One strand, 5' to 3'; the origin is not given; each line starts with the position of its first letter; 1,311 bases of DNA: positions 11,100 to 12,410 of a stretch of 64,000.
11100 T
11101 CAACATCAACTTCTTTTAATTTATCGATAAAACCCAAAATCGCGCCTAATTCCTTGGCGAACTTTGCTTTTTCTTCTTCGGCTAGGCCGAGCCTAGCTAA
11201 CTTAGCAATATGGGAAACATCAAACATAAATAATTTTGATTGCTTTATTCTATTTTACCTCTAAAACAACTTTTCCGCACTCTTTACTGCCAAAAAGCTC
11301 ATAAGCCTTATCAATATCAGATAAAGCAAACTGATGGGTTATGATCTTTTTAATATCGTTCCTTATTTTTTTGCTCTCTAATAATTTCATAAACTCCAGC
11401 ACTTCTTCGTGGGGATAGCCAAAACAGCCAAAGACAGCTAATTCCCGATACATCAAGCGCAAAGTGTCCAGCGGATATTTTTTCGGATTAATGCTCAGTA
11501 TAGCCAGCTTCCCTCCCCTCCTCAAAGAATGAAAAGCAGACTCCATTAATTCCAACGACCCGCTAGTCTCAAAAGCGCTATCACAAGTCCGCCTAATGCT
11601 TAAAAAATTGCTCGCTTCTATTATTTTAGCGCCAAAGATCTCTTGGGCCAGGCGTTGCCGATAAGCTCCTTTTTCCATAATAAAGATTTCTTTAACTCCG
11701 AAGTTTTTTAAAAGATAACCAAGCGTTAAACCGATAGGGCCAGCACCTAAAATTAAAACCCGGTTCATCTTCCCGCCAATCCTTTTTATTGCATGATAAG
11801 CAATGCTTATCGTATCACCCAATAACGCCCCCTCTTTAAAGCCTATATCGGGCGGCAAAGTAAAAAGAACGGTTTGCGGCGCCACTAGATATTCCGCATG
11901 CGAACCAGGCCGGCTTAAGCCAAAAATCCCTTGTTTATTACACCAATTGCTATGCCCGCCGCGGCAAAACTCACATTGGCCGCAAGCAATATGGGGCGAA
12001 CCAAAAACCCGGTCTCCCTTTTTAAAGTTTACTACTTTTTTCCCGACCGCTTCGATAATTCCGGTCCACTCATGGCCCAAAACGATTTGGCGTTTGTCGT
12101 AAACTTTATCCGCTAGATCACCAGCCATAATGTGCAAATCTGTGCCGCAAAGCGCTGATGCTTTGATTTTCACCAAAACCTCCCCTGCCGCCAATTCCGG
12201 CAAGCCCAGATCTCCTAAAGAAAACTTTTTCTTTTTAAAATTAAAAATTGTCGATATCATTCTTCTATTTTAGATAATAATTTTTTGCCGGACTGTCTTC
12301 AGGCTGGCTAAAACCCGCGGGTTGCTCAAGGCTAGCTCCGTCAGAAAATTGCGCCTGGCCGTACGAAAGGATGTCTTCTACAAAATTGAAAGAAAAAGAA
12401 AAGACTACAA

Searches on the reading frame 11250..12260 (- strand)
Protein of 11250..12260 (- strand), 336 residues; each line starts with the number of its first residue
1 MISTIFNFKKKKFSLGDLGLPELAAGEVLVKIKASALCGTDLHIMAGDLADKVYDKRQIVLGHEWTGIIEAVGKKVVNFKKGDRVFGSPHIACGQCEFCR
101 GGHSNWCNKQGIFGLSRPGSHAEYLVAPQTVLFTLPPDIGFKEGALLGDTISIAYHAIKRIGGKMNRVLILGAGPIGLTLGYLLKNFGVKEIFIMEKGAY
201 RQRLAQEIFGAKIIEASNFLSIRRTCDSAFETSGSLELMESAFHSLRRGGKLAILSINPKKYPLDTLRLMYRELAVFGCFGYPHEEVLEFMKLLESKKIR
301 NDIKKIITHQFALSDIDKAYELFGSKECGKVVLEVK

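Call 3: search_protein_families(library=pfam, proteins=[window:11250-12260:-], max_evalue=0.01)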
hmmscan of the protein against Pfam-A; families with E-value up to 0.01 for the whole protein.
window:11250-12260:- (336 aa): 5 families
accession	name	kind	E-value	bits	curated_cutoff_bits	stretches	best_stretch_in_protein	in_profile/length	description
PF08240.17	ADH_N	-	5.6e-29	100.9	23.5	1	25-136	2-103/104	Alcohol dehydrogenase GroES-like domain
PF00107.32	ADH_zinc_N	-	3.7e-11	43.5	31.8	1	175-295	1-128/129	Zinc-binding dehydrogenase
PF13738.12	Pyr_redox_3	-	9.8e-05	22.2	30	1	169-202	1-34/305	Pyridine nucleotide-disulphide oxidoreductase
PF16912.11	Glu_dehyd_C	-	0.00028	20.9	34.9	1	157-322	23-200/211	Glucose dehydrogenase C-terminus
PF01494.25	FAD_binding_3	-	0.0014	18.3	22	1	167-194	3-30/349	FAD binding domain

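Call 4: search_protein_families(library=ncbifam, proteins=[window:11250-12260:-], max_evalue=0.01)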
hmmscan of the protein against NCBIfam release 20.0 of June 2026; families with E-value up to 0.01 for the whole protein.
window:11250-12260:- (336 aa): 28 families (the best 25 are shown)
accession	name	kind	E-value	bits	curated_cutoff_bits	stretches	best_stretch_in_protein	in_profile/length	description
NF003808.0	PRK05396.1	equivalog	9e-62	208.9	380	1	13-335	13-340/341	L-threonine 3-dehydrogenase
TIGR00692.1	tdh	equivalog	3.7e-58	197.2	458.35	1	14-333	12-338/340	L-threonine 3-dehydrogenase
NF041097.1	keto_inos_dh_IolM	equivalog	2.2e-43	148.4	450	1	8-333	35-387/389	scyllo-inosose 3-dehydrogenase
NF010344.0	PRK13771.1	subfamily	1e-40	139.7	349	1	1-334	1-332/334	putative alcohol dehydrogenase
NF007489.0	PRK10083.1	equivalog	4.8e-38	131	376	1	9-334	8-336/339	Zn-dependent oxidoreductase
NF041172.1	AcrlCoa_red_Thmprot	equivalog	4.2e-34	118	500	1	3-334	3-333/334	acryloyl-CoA reductase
NF007642.0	PRK10309.1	equivalog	4.2e-30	105.1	550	1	14-218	13-213/347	galactitol-1-phosphate 5-dehydrogenase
TIGR03989.1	Rxyl_3153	subfamily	4.6e-30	105.1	440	2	5-109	6-107/370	NDMA-dependent alcohol dehydrogenase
TIGR03366.1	HpnZ_proposed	hypoth_equivalog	6.3e-30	104.5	328.1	1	21-316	1-315/315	putative phosphonate catabolism associated alcohol dehydrogenase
NF007375.0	PRK09880.1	equivalog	2e-27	95.9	469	1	26-332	28-340/344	L-idonate 5-dehydrogenase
TIGR02822.1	adh_fam_2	subfamily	1.1e-26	93.7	283.5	1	20-320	22-314/329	zinc-binding alcohol dehydrogenase family protein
NF006940.0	PRK09422.1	equivalog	4.1e-24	85.2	344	1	10-304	9-308/338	alcohol dehydrogenase AdhP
TIGR02818.1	adh_III_F_hyde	equivalog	1.1e-22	80.6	543.95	1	18-108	19-106/368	S-(hydroxymethyl)glutathione dehydrogenase/class III alcohol dehydrogenase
TIGR03201.1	dearomat_had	equivalog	7.1e-20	71.4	338.65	1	18-320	16-333/349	6-hydroxycyclohex-1-ene-1-carbonyl-CoA dehydrogenase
NF047908.1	AldhRedAhr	equivalog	1.1e-19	70.6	470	1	11-323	14-322/335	NADPH-dependent aldehyde reductase Ahr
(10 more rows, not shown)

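Call 26: search_solved_structures(query=window:11250-12260:-, max_evalue=1e-20)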
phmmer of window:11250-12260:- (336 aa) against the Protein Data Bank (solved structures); distinct sequences matched with E-value up to 1e-20: 40.
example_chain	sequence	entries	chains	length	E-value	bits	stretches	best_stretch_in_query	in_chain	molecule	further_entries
5kia_A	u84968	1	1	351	2e-46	162.1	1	18-334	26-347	L-threonine 3-dehydrogenase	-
2dq4_A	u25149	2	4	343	4.1e-39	138.1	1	13-335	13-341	L-threonine 3-dehydrogenase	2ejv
2dfv_A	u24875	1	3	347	4.4e-36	128.1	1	15-335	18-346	Probable L-threonine 3-dehydrogenase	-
2d8a_A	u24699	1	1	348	4.4e-36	128.1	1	15-335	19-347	Probable L-threonine 3-dehydrogenase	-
4ej6_A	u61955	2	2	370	5.6e-34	121.2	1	13-283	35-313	Putative zinc-binding dehydrogenase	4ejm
1rjw_A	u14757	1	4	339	3.2e-33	118.7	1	10-302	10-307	Alcohol dehydrogenase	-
3gfb_A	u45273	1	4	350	5.5e-33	117.9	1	15-332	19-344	L-threonine 3-dehydrogenase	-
3pii_A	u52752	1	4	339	6.1e-33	117.8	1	10-302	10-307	Alcohol dehydrogenase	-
5vm2_A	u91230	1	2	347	6.6e-33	117.7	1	21-322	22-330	Alcohol dehydrogenase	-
5yln_A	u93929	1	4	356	6e-32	114.5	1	26-325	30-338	Alcohol dehydrogenase, zinc-containing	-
4cpd_A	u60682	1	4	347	7e-32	114.3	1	9-335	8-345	ALCOHOL DEHYDROGENASE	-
1e3j_A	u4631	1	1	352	2.2e-31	112.7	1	8-326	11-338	NADP(H)-DEPENDENT KETOSE REDUCTASE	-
1pl6_A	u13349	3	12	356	3.9e-31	111.8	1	17-325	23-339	Sorbitol dehydrogenase | human sorbitol dehydrogenase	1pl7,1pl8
7y9p_A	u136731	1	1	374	6e-29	104.7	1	19-324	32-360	Xylitol dehydrogenase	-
3qe3_A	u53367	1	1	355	8.2e-29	104.2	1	17-326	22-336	Sorbitol dehydrogenase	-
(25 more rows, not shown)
